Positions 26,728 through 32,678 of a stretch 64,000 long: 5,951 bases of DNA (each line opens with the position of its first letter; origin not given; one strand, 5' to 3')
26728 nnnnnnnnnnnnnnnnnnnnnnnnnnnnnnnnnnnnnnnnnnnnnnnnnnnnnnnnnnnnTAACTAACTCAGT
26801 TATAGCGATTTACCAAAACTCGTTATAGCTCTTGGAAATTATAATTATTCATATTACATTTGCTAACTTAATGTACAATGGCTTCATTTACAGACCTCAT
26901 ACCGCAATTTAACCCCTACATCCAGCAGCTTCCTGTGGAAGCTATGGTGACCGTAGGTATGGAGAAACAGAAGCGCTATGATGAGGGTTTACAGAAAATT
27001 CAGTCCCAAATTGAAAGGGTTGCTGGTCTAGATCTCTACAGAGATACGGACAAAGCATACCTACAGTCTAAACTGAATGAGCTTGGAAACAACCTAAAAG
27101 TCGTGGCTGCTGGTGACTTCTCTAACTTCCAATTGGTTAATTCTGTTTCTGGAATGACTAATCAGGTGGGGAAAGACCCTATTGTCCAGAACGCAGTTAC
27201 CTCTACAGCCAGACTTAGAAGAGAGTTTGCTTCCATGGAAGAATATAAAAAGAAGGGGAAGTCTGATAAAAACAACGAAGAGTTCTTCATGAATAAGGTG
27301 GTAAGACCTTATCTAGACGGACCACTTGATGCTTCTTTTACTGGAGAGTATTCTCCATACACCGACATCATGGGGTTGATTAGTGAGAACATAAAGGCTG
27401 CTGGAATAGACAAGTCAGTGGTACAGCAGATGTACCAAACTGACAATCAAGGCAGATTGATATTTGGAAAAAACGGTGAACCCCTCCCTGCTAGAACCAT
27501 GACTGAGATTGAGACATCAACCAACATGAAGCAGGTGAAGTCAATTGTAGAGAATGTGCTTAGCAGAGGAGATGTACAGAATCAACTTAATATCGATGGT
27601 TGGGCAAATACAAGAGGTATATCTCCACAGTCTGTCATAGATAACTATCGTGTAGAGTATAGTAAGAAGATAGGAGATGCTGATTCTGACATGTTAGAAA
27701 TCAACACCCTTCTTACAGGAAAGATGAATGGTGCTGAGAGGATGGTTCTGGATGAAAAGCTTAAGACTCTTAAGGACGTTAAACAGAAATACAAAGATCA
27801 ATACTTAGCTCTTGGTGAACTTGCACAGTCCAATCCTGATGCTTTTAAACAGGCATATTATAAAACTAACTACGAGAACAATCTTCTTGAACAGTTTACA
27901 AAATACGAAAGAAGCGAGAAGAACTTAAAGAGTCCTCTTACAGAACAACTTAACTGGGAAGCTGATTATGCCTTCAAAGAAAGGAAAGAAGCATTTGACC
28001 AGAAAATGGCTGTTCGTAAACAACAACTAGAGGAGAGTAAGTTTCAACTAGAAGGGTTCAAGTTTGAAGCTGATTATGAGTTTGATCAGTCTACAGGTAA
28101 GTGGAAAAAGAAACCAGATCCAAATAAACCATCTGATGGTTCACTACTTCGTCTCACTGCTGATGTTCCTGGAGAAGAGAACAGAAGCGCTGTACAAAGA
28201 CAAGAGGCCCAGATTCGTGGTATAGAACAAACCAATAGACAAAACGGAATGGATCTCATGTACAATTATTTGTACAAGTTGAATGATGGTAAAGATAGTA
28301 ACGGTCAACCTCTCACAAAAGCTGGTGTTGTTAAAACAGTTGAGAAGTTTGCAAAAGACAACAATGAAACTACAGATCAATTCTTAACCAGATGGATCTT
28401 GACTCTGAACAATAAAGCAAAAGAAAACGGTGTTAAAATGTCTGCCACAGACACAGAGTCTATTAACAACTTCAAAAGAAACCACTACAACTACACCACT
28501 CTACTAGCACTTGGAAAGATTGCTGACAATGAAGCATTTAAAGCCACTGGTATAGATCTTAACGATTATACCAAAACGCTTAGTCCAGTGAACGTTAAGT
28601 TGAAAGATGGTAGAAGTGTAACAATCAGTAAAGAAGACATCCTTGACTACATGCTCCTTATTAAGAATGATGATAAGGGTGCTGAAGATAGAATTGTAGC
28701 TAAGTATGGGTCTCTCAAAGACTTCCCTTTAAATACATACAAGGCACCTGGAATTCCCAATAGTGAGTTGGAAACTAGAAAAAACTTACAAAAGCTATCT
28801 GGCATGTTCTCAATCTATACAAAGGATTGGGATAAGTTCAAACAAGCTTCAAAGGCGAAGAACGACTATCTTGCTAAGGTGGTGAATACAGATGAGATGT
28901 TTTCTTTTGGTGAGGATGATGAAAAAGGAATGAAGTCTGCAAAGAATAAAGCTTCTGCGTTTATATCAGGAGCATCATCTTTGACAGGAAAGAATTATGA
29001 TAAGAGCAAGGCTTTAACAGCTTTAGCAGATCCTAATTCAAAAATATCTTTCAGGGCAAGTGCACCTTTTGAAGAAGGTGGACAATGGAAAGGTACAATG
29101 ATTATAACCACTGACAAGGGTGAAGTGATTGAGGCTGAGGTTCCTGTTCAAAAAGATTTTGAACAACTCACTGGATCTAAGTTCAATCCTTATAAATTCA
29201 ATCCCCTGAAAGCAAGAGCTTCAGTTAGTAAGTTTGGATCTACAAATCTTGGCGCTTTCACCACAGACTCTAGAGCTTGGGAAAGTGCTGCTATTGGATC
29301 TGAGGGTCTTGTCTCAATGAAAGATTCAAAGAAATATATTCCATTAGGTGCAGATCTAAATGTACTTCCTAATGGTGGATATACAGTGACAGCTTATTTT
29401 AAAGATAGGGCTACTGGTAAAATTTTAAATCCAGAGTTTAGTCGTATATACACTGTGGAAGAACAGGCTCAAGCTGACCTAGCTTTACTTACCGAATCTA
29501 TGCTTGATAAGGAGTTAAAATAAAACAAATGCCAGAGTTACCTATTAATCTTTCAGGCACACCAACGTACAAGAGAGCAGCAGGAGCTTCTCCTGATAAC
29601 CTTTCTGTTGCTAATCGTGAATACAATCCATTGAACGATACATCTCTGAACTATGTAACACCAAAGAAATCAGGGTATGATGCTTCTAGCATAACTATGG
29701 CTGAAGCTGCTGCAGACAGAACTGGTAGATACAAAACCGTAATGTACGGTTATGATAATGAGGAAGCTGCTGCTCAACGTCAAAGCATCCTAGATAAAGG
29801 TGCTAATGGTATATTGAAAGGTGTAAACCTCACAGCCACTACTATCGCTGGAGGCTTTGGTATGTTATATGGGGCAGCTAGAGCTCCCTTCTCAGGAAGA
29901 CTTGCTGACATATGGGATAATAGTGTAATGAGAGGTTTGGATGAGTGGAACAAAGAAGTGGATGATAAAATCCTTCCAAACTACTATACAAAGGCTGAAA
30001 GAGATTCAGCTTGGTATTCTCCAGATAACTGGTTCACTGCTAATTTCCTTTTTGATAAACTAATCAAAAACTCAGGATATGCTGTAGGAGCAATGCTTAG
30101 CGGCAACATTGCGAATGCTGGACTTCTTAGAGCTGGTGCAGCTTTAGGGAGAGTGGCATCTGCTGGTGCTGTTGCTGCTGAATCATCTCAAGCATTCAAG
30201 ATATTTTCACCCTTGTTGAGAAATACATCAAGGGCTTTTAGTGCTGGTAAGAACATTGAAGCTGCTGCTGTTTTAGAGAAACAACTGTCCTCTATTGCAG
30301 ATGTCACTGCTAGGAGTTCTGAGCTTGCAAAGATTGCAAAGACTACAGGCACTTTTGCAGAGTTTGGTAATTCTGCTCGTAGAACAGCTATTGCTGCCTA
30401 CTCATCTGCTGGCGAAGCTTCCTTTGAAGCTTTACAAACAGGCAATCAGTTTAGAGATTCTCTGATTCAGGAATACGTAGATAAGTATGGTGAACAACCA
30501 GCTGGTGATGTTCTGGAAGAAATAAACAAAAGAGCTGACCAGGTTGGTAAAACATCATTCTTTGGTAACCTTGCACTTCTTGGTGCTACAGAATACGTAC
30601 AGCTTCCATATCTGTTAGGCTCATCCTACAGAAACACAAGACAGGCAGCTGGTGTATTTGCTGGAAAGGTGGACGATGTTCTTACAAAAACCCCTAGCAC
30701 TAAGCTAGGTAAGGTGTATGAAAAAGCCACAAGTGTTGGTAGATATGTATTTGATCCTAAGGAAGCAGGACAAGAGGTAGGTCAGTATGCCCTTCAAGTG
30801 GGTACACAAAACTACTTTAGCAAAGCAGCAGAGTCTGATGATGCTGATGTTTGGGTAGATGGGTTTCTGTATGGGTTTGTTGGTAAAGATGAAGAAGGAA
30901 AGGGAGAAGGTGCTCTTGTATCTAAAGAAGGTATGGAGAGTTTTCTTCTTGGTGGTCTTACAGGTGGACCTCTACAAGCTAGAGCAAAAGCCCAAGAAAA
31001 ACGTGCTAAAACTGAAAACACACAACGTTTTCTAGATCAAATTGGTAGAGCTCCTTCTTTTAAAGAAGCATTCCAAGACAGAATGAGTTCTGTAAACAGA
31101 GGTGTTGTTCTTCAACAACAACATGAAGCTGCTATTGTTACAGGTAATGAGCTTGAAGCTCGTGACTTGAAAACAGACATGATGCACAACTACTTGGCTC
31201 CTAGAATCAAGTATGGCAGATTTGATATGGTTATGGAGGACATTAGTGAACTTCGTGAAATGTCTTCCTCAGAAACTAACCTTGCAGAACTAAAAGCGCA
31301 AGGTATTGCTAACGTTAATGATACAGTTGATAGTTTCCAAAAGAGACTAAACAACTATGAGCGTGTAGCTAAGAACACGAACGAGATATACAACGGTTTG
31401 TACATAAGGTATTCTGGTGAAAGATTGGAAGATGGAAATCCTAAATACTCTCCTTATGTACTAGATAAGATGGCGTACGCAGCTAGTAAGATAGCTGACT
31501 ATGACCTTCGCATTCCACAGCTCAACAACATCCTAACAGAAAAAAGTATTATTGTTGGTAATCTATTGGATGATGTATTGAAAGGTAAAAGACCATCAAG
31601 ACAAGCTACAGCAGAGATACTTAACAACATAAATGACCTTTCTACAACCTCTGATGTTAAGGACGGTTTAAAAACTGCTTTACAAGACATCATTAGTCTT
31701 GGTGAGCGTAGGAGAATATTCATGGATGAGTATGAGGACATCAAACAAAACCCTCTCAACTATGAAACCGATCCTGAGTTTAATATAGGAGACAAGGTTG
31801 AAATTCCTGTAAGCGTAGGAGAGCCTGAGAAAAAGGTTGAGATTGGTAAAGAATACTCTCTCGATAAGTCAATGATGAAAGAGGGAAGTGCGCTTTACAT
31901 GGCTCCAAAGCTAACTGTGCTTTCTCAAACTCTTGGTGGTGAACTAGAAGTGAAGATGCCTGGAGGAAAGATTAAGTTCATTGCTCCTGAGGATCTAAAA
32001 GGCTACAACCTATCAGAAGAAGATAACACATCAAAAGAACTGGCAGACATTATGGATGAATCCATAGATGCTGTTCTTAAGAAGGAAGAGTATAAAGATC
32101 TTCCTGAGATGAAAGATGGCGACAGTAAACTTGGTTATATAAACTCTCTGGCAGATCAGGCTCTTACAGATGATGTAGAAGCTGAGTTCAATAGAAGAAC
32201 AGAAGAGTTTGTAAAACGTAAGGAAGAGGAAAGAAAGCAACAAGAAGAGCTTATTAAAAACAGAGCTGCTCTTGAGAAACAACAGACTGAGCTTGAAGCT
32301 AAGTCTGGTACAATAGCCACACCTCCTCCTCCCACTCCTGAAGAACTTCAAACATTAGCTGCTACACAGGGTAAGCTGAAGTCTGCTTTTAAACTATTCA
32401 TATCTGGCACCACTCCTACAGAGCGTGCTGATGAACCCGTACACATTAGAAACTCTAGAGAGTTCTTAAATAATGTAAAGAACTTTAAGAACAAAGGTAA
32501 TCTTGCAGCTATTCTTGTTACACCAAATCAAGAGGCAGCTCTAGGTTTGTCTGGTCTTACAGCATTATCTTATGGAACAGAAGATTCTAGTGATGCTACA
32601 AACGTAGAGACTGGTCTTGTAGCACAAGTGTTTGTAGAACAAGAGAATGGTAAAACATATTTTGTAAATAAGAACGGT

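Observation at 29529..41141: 3870-aa virion protein carries a universally conserved RNA-polymerase catalytic loop (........)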

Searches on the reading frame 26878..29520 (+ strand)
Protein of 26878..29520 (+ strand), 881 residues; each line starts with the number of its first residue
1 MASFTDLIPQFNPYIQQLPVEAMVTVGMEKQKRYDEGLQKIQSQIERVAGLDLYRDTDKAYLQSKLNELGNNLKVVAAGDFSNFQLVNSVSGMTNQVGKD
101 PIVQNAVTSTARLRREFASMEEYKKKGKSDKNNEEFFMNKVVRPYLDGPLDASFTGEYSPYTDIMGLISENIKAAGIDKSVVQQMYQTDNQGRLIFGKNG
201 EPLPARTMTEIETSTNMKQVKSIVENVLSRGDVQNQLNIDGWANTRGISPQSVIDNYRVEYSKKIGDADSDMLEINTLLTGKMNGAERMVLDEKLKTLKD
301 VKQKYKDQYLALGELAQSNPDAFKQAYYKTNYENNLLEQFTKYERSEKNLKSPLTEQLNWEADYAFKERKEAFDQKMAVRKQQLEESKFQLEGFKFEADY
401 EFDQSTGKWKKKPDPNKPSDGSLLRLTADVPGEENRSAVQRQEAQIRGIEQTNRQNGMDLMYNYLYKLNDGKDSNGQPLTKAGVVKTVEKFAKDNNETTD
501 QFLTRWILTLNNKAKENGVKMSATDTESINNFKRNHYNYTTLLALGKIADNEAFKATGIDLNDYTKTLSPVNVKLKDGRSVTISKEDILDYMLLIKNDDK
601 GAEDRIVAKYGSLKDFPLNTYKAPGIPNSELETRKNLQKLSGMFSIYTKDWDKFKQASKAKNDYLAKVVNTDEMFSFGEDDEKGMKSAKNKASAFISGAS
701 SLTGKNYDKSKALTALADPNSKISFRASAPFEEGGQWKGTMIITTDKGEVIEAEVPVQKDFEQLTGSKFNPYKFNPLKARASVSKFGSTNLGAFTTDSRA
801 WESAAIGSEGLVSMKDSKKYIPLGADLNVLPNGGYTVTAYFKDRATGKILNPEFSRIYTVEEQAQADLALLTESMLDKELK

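Call 28: search_protein_families(library=pfam, proteins=[window:26878-29520:+], max_evalue=1)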
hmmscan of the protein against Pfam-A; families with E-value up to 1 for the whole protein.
window:26878-29520:+ (881 aa): 2 families
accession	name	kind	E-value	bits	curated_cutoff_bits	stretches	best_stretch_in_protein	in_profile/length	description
PF07921.17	Fibritin_C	-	0.1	13.2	21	1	452-496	16-60/93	Fibritin C-terminal region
PF01798.23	Nop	-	0.25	11.2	25.4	1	26-77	72-122/228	snoRNA binding domain, fibrillarin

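Call 30: search_protein_families(library=phrogs, proteins=[window:26878-29520:+], max_evalue=0.001)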
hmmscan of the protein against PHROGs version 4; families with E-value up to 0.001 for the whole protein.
window:26878-29520:+ (881 aa): 0 families

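Call 84: search_dna_similar(query=window:26878-29520:+, collection=phages, mode=protein, max_rows=8, max_evalue=0.001)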
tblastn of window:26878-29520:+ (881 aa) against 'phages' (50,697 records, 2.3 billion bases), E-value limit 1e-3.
Records with a match: 1; places in all: 1; records where one place covers at least 80% of the query: 0.
Best place of each record, by identity: <60% 1.
By first word of the organism name: Leptolyngbya 1.
By host as written in the record: Leptolyngbya boryana 1.
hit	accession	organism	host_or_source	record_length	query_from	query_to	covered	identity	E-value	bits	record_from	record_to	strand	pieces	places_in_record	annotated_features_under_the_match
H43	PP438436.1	Leptolyngbya phage Lbo-JY46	Leptolyngbya boryana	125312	12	341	37%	24.8%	2e-14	84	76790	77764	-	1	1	hypothetical protein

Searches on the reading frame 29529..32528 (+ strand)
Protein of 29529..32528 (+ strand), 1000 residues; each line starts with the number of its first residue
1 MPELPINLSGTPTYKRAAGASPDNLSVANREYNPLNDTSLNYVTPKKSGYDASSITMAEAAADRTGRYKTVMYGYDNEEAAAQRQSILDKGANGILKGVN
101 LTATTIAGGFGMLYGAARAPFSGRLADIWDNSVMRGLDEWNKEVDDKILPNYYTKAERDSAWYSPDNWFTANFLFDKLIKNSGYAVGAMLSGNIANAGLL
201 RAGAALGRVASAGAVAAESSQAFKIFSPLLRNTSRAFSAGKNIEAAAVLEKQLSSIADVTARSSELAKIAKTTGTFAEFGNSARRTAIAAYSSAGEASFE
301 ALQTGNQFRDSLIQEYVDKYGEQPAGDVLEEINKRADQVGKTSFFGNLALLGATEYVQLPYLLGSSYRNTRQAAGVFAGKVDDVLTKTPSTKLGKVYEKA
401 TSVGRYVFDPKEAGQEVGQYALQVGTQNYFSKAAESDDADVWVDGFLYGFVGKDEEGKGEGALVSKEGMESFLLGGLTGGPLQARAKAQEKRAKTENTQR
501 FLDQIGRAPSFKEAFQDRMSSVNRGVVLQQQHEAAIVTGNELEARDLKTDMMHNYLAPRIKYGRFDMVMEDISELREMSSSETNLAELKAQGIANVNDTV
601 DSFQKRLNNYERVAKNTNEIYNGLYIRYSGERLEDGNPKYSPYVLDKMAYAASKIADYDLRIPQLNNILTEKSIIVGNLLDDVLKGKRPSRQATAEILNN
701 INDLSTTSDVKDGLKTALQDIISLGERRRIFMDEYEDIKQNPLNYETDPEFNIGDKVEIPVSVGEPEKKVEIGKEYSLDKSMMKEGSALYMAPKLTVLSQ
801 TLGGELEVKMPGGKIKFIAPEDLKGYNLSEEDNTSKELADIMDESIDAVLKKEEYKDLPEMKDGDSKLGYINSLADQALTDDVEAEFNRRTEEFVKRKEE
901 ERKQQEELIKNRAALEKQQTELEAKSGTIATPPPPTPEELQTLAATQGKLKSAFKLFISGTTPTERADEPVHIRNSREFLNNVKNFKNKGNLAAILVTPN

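Call 28: search_protein_families(library=pfam, proteins=[window:29529-32528:+], max_evalue=1)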
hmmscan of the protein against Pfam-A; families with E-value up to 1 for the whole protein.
window:29529-32528:+ (1000 aa): 0 families
